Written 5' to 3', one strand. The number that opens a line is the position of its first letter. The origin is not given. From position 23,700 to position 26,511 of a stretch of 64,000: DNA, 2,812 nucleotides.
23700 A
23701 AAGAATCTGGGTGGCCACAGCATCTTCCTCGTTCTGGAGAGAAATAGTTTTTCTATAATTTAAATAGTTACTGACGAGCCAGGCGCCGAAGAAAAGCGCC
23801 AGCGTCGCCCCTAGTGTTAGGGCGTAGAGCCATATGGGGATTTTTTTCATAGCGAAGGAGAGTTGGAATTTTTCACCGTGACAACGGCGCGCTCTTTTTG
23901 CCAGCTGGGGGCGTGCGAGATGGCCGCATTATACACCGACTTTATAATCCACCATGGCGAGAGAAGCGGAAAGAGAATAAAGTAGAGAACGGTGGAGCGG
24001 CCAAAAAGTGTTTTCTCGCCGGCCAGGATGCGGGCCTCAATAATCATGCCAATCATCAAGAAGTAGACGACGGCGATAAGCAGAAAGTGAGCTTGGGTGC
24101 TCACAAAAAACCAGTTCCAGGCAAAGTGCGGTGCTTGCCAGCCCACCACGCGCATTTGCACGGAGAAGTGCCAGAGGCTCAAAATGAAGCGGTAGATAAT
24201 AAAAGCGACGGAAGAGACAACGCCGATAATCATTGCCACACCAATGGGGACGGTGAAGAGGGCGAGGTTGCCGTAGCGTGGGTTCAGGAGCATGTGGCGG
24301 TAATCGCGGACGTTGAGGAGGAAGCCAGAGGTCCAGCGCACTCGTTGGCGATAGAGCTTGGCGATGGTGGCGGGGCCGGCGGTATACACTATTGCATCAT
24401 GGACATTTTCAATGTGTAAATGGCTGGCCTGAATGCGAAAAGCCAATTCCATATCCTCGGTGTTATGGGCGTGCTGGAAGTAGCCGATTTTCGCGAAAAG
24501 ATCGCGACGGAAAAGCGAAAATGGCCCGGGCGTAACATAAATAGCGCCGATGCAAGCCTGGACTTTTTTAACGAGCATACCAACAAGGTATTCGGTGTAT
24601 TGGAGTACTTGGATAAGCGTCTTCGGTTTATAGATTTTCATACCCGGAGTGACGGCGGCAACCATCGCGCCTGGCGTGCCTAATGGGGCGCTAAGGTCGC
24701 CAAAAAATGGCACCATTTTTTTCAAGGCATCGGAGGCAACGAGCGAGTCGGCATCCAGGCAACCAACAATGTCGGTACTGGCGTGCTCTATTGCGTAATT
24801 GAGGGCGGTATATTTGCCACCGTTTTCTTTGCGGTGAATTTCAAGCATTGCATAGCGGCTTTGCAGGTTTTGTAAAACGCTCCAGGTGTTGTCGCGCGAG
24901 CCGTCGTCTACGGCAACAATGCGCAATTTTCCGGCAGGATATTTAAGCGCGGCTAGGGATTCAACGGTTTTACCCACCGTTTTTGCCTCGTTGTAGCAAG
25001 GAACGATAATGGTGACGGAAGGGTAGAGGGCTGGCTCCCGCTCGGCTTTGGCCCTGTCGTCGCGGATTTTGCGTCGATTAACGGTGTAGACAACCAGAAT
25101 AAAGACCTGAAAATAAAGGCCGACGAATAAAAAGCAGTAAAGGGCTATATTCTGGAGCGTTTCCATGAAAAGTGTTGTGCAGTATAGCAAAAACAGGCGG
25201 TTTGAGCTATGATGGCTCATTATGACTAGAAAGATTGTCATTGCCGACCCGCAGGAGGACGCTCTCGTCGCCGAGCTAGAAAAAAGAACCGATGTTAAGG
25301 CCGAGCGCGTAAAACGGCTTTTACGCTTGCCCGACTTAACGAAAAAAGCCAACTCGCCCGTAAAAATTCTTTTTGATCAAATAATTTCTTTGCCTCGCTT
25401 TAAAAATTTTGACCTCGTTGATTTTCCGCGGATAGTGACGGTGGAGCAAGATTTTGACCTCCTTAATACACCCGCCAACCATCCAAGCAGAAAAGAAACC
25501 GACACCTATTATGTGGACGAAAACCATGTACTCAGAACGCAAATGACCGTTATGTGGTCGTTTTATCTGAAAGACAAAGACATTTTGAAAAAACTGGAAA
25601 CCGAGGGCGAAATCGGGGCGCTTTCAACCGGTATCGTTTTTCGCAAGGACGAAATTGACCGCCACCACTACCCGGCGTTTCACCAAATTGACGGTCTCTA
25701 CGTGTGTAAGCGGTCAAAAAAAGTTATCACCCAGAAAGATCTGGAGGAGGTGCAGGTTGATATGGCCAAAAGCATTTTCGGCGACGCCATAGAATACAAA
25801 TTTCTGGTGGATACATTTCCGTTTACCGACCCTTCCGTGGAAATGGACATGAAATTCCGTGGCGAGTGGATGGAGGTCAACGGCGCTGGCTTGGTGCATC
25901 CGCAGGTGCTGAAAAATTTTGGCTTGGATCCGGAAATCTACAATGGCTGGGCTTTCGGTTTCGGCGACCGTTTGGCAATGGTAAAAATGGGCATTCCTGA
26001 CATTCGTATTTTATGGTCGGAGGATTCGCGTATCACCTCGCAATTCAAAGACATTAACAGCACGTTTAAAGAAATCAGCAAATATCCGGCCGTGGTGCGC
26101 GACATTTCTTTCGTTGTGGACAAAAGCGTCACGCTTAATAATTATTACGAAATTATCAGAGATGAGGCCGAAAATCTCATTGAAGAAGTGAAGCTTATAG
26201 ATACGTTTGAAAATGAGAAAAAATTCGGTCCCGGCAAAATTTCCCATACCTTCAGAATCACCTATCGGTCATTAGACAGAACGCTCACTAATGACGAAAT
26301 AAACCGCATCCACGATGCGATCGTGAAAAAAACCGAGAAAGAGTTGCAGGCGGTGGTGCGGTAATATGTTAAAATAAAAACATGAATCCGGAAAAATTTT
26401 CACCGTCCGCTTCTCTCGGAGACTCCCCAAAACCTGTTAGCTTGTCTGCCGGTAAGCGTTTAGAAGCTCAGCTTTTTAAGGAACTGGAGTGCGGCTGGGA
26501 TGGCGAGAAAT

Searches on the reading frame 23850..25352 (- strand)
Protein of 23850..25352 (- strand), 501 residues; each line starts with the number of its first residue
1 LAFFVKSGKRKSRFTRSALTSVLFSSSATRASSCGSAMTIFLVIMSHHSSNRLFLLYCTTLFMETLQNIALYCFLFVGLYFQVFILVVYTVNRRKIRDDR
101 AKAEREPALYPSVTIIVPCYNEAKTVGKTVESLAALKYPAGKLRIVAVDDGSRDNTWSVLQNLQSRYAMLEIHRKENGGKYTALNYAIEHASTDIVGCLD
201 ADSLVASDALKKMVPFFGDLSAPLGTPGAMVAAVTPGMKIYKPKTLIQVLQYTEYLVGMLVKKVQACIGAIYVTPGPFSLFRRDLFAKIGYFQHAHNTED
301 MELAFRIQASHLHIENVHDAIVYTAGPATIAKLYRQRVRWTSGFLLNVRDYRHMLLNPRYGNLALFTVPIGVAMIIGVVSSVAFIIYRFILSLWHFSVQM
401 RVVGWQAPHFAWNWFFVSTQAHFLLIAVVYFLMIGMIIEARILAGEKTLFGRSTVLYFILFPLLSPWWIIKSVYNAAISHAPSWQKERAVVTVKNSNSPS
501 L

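Call 67: search_protein_families(library=pfam, proteins=[window:23850-25352:-], max_evalue=0.0001)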
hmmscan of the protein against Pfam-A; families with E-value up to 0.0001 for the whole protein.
window:23850-25352:- (501 aa): 6 families
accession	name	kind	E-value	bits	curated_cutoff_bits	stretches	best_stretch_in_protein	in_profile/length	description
PF13641.12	Glyco_tranf_2_3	-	5e-30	105.6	27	1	111-342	1-229/230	Glycosyltransferase like family 2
PF00535.33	Glycos_transf_2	-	7.1e-29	101.3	23.3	1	114-289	1-167/168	Glycosyl transferase family 2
PF13632.12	Glyco_trans_2_3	-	1.8e-14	54.4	27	1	196-431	2-180/198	Glycosyl transferase family group 2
PF10111.15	Glyco_tranf_2_2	-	8.3e-09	35.8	27.3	1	114-325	1-217/276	Glycosyltransferase like family 2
PF03142.21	Chitin_synth_2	-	2.5e-07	30.2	27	0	192-282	201-285/527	Chitin synthase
PF13506.12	Glyco_transf_21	-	1.5e-06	28.2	21.7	1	179-341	17-173/174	Glycosyl transferase family 21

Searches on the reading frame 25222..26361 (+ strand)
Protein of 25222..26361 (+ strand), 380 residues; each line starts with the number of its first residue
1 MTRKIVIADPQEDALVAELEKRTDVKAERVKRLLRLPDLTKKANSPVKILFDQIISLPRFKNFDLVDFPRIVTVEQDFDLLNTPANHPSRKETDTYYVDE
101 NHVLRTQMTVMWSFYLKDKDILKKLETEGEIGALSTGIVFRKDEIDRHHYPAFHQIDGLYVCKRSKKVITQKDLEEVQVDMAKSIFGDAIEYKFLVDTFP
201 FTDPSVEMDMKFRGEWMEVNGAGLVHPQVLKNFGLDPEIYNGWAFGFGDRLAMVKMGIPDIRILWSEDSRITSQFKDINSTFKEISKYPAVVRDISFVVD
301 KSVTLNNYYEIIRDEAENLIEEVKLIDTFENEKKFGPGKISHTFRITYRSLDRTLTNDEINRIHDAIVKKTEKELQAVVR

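Call 67: search_protein_families(library=pfam, proteins=[window:25222-26361:+], max_evalue=0.0001)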
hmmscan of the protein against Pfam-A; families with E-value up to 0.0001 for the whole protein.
window:25222-26361:+ (380 aa): 2 families
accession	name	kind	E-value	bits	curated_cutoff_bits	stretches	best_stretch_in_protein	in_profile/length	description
PF01409.25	tRNA-synt_2d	-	2.7e-52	178.2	19.8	1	39-275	11-246/246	tRNA synthetases class II core domain (F)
PF03147.19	FDX-ACB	-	1.3e-26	93.3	31.1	1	286-380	1-94/94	Ferredoxin-fold anticodon binding domain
